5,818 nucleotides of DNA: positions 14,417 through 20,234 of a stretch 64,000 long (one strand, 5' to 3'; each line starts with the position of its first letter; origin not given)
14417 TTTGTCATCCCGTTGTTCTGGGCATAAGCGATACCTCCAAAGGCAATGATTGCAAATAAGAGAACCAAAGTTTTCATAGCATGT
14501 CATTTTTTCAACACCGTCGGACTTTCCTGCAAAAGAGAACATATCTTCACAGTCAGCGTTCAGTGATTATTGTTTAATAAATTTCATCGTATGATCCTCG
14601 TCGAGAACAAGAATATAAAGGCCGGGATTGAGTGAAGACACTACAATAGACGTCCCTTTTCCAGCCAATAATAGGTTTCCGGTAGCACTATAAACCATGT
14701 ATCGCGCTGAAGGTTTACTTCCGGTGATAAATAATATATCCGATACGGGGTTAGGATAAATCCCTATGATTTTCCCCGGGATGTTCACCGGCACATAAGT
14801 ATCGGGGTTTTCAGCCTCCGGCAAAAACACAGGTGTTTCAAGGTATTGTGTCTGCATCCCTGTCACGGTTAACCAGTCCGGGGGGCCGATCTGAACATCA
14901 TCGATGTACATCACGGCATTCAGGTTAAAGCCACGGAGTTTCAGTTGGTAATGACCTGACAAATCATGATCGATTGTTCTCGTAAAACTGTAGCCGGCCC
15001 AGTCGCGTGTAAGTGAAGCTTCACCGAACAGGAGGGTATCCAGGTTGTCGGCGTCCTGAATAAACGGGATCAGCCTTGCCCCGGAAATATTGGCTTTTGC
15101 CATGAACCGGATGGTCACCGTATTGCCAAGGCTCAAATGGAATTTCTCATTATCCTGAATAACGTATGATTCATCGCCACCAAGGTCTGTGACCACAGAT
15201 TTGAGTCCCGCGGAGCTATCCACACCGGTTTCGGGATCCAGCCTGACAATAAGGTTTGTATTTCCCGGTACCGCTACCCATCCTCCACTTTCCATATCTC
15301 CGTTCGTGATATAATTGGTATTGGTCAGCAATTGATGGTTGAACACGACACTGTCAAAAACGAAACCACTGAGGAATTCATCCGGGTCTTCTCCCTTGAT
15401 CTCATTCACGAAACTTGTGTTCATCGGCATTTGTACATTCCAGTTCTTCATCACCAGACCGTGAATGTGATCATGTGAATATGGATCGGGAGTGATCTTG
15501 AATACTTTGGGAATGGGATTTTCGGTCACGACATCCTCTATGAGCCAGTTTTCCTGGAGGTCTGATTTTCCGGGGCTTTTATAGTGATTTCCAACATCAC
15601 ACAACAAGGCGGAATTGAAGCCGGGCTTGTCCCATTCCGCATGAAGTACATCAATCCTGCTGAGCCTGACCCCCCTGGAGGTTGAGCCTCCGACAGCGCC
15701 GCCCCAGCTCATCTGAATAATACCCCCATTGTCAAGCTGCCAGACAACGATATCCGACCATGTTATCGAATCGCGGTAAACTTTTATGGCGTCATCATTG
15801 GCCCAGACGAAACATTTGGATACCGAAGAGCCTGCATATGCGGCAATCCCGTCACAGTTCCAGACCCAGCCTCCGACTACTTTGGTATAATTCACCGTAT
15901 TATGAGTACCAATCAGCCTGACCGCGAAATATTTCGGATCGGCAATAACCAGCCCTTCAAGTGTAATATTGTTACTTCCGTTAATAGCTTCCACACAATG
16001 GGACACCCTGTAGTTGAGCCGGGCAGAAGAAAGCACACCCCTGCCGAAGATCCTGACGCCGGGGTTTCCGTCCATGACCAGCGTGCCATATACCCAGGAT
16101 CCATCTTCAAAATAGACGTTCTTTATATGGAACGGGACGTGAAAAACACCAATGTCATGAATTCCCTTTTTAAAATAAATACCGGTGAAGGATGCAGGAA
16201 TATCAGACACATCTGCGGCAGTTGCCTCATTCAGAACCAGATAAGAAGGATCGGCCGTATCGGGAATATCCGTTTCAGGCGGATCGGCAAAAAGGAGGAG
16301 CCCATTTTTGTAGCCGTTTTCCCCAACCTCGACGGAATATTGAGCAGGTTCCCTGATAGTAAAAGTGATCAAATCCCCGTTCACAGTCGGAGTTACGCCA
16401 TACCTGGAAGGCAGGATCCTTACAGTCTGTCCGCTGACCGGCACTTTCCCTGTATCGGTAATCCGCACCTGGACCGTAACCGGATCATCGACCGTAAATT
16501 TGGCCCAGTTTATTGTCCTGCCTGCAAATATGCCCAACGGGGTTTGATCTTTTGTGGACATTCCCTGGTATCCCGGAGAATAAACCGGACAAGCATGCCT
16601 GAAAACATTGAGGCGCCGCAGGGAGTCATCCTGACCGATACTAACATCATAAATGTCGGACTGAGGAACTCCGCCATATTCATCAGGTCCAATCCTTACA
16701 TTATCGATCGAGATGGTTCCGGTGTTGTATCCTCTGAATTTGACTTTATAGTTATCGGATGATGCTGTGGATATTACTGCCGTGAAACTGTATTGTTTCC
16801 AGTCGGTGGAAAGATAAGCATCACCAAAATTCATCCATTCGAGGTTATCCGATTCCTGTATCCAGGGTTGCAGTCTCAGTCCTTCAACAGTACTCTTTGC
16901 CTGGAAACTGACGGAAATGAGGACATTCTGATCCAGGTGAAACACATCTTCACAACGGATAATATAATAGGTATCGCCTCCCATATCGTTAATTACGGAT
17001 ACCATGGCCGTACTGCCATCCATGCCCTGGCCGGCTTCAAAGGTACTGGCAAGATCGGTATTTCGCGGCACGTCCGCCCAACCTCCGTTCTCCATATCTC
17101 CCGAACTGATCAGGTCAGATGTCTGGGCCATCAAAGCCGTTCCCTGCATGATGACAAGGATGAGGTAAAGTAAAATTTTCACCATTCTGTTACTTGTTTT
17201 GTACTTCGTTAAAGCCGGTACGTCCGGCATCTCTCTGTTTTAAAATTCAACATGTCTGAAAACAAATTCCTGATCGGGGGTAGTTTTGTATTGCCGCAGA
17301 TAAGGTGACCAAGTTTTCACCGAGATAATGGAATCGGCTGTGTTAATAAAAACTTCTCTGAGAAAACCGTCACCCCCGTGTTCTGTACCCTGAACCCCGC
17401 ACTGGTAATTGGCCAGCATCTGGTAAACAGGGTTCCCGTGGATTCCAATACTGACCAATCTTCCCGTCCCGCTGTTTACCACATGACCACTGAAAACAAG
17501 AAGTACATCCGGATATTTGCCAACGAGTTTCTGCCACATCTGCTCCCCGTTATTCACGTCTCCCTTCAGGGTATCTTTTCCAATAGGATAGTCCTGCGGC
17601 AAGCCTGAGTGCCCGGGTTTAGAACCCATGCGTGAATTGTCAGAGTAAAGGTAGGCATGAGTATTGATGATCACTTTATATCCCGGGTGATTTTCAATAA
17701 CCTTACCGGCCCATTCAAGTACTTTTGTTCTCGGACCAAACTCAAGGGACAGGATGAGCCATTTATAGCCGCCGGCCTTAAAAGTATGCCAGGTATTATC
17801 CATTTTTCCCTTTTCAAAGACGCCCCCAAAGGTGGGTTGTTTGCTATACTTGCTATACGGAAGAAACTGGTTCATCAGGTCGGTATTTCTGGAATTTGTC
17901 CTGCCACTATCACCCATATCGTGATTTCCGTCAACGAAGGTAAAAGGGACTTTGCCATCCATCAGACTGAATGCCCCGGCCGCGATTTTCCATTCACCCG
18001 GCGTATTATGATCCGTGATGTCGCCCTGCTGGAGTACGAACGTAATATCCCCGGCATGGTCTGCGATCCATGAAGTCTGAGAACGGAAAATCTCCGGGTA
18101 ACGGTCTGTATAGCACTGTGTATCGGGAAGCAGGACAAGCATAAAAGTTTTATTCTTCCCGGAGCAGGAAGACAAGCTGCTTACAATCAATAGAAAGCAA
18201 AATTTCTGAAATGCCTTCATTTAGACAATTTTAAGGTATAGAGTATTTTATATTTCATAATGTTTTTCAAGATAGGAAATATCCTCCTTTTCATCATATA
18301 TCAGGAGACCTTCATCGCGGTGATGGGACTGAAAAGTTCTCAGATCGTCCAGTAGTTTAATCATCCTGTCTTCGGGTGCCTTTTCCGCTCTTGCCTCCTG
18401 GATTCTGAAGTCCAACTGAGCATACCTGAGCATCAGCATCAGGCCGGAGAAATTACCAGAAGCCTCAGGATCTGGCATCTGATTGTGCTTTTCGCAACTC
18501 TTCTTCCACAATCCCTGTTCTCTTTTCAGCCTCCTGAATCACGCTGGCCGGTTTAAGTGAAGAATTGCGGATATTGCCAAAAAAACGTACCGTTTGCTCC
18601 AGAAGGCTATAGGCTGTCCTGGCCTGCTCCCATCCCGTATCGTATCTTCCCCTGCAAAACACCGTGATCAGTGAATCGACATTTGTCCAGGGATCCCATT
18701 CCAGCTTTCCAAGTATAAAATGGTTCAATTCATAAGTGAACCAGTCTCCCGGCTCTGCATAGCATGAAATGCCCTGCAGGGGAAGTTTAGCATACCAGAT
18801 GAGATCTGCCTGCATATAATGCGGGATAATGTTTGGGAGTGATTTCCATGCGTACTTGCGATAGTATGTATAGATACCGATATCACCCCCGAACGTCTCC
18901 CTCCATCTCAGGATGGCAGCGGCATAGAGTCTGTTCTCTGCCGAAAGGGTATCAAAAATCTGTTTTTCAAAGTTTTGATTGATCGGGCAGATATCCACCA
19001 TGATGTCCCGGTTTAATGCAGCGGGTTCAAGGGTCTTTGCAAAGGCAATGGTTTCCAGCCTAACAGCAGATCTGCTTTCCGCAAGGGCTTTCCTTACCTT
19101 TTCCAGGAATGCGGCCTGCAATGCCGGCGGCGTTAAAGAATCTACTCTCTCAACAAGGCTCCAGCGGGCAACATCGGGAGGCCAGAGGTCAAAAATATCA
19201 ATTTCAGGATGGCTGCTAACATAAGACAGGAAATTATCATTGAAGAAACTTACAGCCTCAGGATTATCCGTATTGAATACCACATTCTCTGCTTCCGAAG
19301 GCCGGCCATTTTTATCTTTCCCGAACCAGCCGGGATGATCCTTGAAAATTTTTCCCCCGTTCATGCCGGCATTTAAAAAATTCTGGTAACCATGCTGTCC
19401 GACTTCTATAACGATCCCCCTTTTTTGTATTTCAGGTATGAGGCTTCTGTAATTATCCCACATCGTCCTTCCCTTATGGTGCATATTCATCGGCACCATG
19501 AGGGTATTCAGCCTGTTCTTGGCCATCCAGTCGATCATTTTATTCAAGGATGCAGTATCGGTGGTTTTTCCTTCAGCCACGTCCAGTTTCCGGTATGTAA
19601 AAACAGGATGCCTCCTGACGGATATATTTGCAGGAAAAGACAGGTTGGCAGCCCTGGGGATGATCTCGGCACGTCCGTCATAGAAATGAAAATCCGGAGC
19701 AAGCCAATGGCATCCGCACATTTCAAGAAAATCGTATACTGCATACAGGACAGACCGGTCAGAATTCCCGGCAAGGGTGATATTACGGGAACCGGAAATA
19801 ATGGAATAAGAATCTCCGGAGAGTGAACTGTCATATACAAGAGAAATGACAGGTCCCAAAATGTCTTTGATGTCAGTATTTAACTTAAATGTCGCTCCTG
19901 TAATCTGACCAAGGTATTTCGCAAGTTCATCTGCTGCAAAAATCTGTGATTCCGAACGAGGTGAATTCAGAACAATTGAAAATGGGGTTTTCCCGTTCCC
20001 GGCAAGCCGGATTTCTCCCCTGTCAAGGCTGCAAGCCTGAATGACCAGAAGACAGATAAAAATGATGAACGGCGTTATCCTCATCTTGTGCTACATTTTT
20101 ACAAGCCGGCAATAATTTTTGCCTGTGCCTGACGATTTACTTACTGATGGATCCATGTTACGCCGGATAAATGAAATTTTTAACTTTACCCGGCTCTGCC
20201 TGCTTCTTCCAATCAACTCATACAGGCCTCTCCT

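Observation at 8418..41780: Large LacI-controlled PUL that may target a ribose/phosphate-containing (and sulfated) polymer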

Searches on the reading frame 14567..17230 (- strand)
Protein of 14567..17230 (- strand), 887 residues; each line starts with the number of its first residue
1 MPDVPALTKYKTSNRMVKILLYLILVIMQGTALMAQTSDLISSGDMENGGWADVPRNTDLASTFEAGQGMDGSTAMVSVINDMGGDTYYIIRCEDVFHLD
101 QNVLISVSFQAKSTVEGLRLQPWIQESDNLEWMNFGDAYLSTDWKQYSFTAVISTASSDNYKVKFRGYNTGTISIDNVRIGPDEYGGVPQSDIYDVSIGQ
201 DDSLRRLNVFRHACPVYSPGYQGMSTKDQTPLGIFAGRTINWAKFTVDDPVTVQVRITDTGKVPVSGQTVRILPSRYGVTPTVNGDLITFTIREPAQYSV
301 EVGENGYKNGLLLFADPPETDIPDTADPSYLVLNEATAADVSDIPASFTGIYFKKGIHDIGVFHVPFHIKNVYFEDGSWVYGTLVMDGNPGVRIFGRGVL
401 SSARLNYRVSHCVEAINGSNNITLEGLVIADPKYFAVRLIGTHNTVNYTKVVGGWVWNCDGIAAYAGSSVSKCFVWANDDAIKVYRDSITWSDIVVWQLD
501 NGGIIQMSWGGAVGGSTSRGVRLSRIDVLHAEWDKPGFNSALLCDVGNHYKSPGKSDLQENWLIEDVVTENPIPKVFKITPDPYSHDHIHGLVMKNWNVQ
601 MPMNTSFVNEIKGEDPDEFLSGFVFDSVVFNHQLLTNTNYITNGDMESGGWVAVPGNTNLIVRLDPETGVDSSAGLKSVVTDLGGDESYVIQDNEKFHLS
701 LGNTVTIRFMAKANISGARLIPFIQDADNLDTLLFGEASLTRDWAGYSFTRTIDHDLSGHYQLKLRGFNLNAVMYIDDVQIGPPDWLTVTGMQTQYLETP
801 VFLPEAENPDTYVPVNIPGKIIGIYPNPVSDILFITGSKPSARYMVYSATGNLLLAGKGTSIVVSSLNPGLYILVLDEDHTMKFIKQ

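Call 3: search_protein_families(library=pfam, proteins=[window:14567-17230:-])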
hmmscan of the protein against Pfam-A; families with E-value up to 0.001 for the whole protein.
window:14567-17230:- (887 aa): 2 families
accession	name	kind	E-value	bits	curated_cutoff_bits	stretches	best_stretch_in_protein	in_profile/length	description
PF18962.6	Por_Secre_tail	-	7.4e-07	29.8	27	1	824-882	1-68/75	Secretion system C-terminal sorting domain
PF17433.7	Glyco_hydro_49N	-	0.00043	20.4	21.3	0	181-296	25-140/188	Glycosyl hydrolase family 49 N-terminal Ig-like domain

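Call 5: search_protein_families(library=ncbifam, proteins=[window:14567-17230:-], max_evalue=0.01)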
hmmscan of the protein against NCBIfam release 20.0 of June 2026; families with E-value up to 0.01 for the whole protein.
window:14567-17230:- (887 aa): 1 family
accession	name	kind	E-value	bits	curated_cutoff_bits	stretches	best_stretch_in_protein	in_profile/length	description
TIGR04183.1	Por_Secre_tail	domain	2e-08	34.1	23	1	824-887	1-72/72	T9SS type A sorting domain-containing protein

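Call 23: search_solved_structures(query=window:14567-17230:-, max_evalue=0.01)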
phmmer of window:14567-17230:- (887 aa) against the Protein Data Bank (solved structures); distinct sequences matched with E-value up to 0.01: 5.
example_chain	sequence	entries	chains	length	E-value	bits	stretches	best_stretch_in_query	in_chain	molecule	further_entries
6nzs_A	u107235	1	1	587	2.9e-21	78.4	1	274-571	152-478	Dextranase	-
1ogm_X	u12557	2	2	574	7.1e-10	40.7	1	444-582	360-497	DEXTRANASE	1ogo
3wwg_A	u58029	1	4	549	4.5e-08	34.8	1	167-553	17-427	Isopullulanase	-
1wmr_A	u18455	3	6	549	5e-08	34.6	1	167-554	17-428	Isopullulanase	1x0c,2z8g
1gui_A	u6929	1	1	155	1.5e-05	26.5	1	680-783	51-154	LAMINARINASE 16A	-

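Call 69: search_solved_structures(query=window:14567-17230:-, max_evalue=1e-8, show_alignments=2)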
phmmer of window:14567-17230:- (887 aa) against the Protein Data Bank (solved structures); distinct sequences matched with E-value up to 1e-8: 2.
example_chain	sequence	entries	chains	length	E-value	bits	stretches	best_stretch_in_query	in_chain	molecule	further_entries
6nzs_A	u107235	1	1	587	2.9e-21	78.4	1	274-571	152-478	Dextranase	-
1ogm_X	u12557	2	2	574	7.1e-10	40.7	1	444-582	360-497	DEXTRANASE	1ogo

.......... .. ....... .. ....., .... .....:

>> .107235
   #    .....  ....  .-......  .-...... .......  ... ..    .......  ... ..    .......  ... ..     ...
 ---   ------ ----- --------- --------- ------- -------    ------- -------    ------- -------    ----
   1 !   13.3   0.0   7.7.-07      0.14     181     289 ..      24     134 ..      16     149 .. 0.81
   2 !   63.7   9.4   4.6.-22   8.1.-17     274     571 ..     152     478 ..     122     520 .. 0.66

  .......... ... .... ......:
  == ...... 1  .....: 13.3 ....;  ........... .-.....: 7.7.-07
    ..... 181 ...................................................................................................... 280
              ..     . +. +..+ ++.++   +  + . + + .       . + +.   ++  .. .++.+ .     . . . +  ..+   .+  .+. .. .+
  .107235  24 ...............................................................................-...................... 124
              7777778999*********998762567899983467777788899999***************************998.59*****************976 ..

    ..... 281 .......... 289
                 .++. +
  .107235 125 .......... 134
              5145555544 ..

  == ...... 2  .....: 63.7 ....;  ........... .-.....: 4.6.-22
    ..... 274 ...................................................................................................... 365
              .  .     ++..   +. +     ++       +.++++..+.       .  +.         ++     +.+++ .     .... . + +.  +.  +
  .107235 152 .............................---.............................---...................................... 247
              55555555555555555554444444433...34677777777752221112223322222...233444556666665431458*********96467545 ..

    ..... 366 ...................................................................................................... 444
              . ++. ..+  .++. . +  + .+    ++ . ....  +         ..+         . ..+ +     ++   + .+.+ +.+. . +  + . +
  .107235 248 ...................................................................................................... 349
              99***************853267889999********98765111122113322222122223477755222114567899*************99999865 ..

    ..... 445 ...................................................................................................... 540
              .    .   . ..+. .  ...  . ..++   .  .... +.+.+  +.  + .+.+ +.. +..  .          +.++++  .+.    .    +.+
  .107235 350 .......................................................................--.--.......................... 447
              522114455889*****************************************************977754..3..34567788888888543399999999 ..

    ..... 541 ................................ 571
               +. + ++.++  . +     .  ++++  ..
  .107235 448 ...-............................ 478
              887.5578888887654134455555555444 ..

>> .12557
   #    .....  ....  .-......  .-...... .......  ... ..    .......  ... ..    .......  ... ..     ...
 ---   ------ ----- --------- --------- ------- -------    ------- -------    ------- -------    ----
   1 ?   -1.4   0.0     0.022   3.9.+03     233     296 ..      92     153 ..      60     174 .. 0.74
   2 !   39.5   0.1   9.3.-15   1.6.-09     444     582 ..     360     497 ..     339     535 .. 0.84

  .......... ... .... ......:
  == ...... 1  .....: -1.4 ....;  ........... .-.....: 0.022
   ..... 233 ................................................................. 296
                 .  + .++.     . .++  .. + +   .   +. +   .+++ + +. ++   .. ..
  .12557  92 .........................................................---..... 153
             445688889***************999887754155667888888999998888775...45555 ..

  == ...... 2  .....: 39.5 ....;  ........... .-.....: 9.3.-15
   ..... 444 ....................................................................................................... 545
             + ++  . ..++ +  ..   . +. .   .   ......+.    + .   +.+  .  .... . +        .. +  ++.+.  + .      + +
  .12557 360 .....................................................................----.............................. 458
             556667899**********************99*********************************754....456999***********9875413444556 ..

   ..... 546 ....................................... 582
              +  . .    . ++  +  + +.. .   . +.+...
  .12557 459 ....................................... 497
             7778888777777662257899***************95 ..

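Call 72: find_homologous_proteins(query=window:14567-17230:-, max_evalue=1e-10)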
Query window:14567-17230:- (887 aa): 365 proteins with E <= 1e-10 among 8000 candidates; the best 120 are listed.
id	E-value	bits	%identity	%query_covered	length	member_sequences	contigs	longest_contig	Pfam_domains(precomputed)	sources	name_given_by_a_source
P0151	0.0e+0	2018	98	100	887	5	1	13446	PF18962.8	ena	-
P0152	0.0e+0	1583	76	98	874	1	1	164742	PF18962.8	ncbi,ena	-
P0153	0.0e+0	1513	73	98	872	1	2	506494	PF18962.8,PF02018.24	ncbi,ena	-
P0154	0.0e+0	1486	73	96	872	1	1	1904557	PF18962.8,PF17433.8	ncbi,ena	-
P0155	0.0e+0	1471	72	96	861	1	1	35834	PF18962.8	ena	-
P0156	0.0e+0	1295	64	96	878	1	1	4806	PF18962.8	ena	-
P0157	0.0e+0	1285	63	98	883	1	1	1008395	PF18962.8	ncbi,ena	-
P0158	0.0e+0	1272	62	98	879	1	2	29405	PF18962.8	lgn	-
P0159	0.0e+0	1259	63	96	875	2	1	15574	PF18962.8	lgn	-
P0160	0.0e+0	1189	58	98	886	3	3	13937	-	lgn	-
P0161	0.0e+0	1181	58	98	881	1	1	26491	-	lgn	-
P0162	0.0e+0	1171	57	98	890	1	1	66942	PF18962.8,PF02018.24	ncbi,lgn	-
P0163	0.0e+0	1166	57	100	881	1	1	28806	PF18962.8,PF02018.24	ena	-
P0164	0.0e+0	1162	57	99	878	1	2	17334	PF18962.8,PF17433.8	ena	-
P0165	0.0e+0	1162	57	98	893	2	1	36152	PF18962.8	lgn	-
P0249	1.2e-193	664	62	53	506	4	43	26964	-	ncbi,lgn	-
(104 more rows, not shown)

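Call 73: find_encoding_contigs(protein=P0249, flank=10000, max_places=3)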
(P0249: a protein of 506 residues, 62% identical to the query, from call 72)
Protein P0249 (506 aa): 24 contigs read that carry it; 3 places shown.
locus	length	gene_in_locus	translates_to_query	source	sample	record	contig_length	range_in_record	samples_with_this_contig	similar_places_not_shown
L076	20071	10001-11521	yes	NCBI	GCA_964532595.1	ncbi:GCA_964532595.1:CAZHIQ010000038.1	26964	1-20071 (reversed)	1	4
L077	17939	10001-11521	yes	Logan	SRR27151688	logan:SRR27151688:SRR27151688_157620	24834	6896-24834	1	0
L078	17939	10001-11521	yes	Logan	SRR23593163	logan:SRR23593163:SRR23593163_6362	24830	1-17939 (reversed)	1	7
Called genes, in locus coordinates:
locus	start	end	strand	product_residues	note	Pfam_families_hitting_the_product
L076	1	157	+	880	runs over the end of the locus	PF02018:CBM_4_9 (faint)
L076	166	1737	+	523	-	PF03747:ADP_ribosyl_GH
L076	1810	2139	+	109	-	-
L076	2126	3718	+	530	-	PF00884:Sulfatase, PF01663:Phosphodiest, PF16347:SGSH_C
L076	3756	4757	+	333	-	PF06800:Sugar_transport, PF07168:Ureide_permease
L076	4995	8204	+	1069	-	PF13620:CarboxypepD_reg, PF13715:CarbopepD_reg_2, PF07715:Plug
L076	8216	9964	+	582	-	PF14322:SusD-like_3, PF07980:SusD_RagB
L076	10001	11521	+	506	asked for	-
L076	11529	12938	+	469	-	-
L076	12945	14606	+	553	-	PF00884:Sulfatase, PF01663:Phosphodiest (faint), PF16347:SGSH_C (weak)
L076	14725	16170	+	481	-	PF03747:ADP_ribosyl_GH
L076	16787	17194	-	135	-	-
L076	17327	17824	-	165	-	-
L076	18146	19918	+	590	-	PF00884:Sulfatase, PF16347:SGSH_C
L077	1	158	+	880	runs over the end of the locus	PF02018:CBM_4_9 (faint)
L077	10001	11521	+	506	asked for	-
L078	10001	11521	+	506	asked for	-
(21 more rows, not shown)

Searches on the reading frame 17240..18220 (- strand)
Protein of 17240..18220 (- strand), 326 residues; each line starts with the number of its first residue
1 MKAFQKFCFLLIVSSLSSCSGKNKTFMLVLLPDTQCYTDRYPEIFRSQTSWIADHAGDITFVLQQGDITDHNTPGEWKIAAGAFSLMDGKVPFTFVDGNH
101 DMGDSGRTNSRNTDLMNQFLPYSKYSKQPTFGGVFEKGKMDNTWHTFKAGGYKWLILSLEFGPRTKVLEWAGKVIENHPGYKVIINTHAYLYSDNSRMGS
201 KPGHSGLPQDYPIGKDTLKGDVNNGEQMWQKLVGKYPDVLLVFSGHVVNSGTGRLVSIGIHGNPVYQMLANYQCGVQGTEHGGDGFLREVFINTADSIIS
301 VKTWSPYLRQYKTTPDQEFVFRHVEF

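Call 3: search_protein_families(library=pfam, proteins=[window:17240-18220:-])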
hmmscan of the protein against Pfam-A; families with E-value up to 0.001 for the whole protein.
window:17240-18220:- (326 aa): 1 family
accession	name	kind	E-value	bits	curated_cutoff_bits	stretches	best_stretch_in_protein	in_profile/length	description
PF00149.33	Metallophos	-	8.7e-07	30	21.5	1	56-248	28-189/191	Calcineurin-like phosphoesterase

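Call 5: search_protein_families(library=ncbifam, proteins=[window:17240-18220:-], max_evalue=0.01)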
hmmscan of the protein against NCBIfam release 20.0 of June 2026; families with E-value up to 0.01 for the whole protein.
window:17240-18220:- (326 aa): 1 family
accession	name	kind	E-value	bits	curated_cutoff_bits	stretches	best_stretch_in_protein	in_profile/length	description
NF050112.1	PhdiestSpdARhizob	equivalog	0.0099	15.5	400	0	222-271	173-223/264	2', 3'cyclic nucleotide phosphodiesterase SpdA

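Call 79: search_solved_structures(query=window:17240-18220:-, max_evalue=1, show_alignments=1)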
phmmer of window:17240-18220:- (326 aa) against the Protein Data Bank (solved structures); distinct sequences matched with E-value up to 1: 0.

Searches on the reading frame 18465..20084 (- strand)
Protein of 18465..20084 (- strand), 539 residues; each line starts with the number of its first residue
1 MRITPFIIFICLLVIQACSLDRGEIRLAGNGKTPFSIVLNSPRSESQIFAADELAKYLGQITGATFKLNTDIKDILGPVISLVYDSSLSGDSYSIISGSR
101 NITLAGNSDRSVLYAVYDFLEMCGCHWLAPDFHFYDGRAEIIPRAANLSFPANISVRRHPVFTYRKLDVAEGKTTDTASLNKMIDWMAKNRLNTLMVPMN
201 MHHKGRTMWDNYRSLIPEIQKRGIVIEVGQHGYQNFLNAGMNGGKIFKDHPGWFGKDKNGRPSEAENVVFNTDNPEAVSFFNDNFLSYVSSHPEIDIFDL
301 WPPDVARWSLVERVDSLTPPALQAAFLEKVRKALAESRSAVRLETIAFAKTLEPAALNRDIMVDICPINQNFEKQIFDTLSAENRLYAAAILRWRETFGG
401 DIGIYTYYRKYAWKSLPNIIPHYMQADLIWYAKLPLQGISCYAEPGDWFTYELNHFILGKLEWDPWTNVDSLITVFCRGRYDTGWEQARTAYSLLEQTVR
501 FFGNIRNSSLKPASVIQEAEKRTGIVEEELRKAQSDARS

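Call 3: search_protein_families(library=pfam, proteins=[window:18465-20084:-])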
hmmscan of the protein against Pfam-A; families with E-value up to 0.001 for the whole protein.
window:18465-20084:- (539 aa): 2 families
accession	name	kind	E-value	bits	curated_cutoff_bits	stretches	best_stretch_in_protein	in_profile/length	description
PF16126.11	DUF4838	-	1.3e-17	64.3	26.6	1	134-482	1-313/325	Domain of unknown function (DUF4838)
PF02838.20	Glyco_hydro_20b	-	0.0007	20.8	26.1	0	39-117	28-102/124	Glycosyl hydrolase family 20, domain 2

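Call 5: search_protein_families(library=ncbifam, proteins=[window:18465-20084:-], max_evalue=0.01)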
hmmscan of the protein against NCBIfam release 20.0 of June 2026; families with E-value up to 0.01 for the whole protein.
window:18465-20084:- (539 aa): 0 families

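Call 24: search_solved_structures(query=window:18465-20084:-, max_evalue=0.01)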
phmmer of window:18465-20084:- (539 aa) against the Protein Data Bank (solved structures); distinct sequences matched with E-value up to 0.01: 0.

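Call 93: predict_structure(alignment_id=A2)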
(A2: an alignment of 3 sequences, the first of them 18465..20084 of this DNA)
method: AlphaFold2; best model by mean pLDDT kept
length: 539 residues; sequences in the alignment: 3
mean_pLDDT: 40.4   pTM: 0.32
mean pLDDT of the five models: 40.4, 39.4, 38.2, 38.1, 37.5
residues with pLDDT >= 90: 0; 70-90: 8; 50-70: 118; < 50: 413
segments of 3 or more residues with pLDDT < 50: 1-3, 15-35, 60-65, 71-174, 189-194, 198-207, 229-245, 258-270, 297-520
pLDDT, mean of each block of 10 residues (from residue 1): 60 46 43 46 55 53 49 45 39 35 37 45 38 31 40 32 33 51 55 47 47 66 55 43 51 51 41 54 54 49 30 34 44 40 29 27 26 28 36 33 26 24 26 25 26 26 32 39 36 26 25 37 61 55
secondary structure, 60 per line:
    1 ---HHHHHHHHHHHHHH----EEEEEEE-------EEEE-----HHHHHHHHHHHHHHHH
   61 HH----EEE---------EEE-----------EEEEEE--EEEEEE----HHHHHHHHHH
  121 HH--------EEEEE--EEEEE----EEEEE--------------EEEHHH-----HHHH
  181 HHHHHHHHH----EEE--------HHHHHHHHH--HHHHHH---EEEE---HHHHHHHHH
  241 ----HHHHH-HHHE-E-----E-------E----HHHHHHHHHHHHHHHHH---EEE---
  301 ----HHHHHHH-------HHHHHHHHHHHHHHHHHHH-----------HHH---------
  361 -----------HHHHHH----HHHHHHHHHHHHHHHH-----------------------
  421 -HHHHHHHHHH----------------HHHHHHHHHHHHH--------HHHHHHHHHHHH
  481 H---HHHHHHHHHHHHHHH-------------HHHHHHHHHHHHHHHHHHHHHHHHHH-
elements in order: H4-17 E22-28 E36-39 H45-62 E67-69 E79-81 E93-98 E101-106 H111-122 E131-135 E138-142 E147-151 E166-168 H177-189 E194-196 H205-213 H216-221 E225-228 H232-240 H245-249 H275-291 E295-297 H305-311 H319-337 H372-377 H382-397 H422-431 H448-460 H469-481 H485-499 H513-538
